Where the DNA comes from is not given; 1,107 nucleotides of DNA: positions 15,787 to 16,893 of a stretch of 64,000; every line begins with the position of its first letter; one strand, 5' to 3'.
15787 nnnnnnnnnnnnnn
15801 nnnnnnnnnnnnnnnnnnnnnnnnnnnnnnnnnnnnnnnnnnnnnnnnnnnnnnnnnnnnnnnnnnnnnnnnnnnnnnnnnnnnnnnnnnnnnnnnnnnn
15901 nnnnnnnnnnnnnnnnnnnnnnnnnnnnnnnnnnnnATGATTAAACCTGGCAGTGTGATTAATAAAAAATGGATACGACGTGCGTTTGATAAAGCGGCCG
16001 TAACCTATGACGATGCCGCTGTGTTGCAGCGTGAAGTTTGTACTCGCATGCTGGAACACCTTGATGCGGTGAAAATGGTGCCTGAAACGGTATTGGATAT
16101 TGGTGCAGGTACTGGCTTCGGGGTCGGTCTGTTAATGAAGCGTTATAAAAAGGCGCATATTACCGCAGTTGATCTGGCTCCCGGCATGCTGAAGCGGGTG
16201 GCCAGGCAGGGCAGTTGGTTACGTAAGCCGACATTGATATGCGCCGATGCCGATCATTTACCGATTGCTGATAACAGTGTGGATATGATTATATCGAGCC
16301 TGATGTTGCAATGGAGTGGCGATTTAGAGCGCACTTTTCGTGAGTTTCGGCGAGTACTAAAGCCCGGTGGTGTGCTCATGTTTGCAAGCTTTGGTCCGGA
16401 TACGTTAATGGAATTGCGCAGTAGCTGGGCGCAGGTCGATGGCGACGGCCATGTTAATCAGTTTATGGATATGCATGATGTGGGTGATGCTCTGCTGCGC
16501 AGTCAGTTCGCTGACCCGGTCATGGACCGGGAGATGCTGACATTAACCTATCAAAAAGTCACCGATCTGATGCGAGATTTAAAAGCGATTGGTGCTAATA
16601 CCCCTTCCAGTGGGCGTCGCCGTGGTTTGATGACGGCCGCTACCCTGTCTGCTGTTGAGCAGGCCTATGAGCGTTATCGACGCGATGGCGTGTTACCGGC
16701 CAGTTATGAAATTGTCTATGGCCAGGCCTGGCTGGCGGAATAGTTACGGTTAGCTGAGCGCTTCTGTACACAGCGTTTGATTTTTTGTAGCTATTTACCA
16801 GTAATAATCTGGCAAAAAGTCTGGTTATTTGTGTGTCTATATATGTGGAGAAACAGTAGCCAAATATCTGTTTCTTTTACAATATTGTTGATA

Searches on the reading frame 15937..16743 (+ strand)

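Call 6: search_protein_families(library=ncbifam, proteins=[window:15937-16743:+])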
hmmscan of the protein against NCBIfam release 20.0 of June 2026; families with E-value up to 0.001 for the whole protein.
window:15937-16743:+ (268 aa): 38 families (the best 25 are shown)
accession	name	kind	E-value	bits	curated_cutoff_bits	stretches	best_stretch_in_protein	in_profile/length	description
TIGR02072.1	BioC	equivalog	5.9e-71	239.1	184.95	1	16-265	1-243/244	malonyl-ACP O-methyltransferase BioC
NF007610.0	PRK10258.1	equivalog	2.2e-43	148.4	342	1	7-262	3-246/251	malonyl-ACP O-methyltransferase BioC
NF045667.1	MTase_DVU1556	equivalog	3.8e-18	65.7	155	1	48-150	22-120/213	DVU_1556 family methyltransferase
NF001241.0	PRK00216.1-2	equivalog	1.2e-15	57.7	327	1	16-161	16-159/231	demethylmenaquinone methyltransferase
NF008823.0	PRK11873.1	subfamily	3.3e-15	56.3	263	1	50-149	79-181/272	arsenite methyltransferase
TIGR01934.1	MenG_MenH_UbiE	subfamily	4.2e-15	55.7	158.35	1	44-152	35-144/223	ubiquinone/menaquinone biosynthesis methyltransferase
NF001244.0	PRK00216.1-5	equivalog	2.5e-14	53.2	216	1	10-152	7-156/236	bifunctional demethylmenaquinone methyltransferase/2-methoxy-6-polyprenyl-1,4-benzoquinol methylase UbiE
NF052510.1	methyltran_MpqE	exception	1.4e-13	50.8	335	1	48-161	46-163/234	methyl-plastoquinone biosynthesis methyltransferase MpqE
NF045823.1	PthPhpthDimycoMt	equivalog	1.5e-12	47.3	300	1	46-155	64-172/256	phthiotriol/phenolphthiotriol dimycocerosates methyltransferase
NF047649.1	MTase_UXPK_star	exception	3.7e-12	45.9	460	1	50-151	79-183/283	methyltransferase/UXPK-star double selenoprotein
NF043040.1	corrin_prot_MT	hypoth_equivalog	9e-12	44.9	180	1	45-150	38-148/216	corrinoid protein-associated methyltransferase CpaM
NF041537.1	ArsM_AhpD_UU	exception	9.3e-12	44.4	510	1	49-150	77-181/345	arsenite methyltransferase/AhpD domain selenoprotein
NF002463.0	PRK01683.1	equivalog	4.4e-11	42.9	297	1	48-157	31-134/258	trans-aconitate 2-methyltransferase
NF045825.1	FAmtase_mtf2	equivalog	6.2e-11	42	400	1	48-152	58-161/248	fatty-acid O-methyltransferase Mtf2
NF041536.1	ArsM_DUF2284_UU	exception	2.3e-10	39.4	575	1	50-150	78-181/459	arsenite methyltransferase/DUF2284 domain selenoprotein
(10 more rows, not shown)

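Call 7: search_protein_families(library=pfam, proteins=[window:15937-16743:+])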
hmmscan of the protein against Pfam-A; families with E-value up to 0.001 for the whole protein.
window:15937-16743:+ (268 aa): 9 families
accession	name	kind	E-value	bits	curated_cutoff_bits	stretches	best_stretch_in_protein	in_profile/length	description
PF08241.18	Methyltransf_11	-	1.7e-24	86.7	21.2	1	53-149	1-95/95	Methyltransferase domain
PF13649.12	Methyltransf_25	-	3.6e-21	76.1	27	1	52-145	1-97/97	Methyltransferase domain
PF13847.12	Methyltransf_31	-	1.8e-14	54.1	27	1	51-162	6-127/145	Methyltransferase domain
PF08242.18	Methyltransf_12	-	3.9e-13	50.4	30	1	53-147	1-98/98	Methyltransferase domain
PF01209.24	Ubie_methyltran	-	6.3e-13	49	20.1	1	12-163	8-165/233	ubiE/COQ5 methyltransferase family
PF13489.12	Methyltransf_23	-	3.6e-12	46.8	27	1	44-191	18-159/164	Methyltransferase domain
PF05148.21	Methyltransf_8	-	6.4e-06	26.6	27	1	99-150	107-157/219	Hypothetical methyltransferase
PF20052.5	GAP1-C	-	9.2e-05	22.4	27.9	1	81-229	173-314/511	GTPase-associated protein 1, C-terminal domain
PF18082.7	NAT_N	-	0.00083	20.7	27.8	0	191-252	24-89/129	N-acyltransferase N-terminal domain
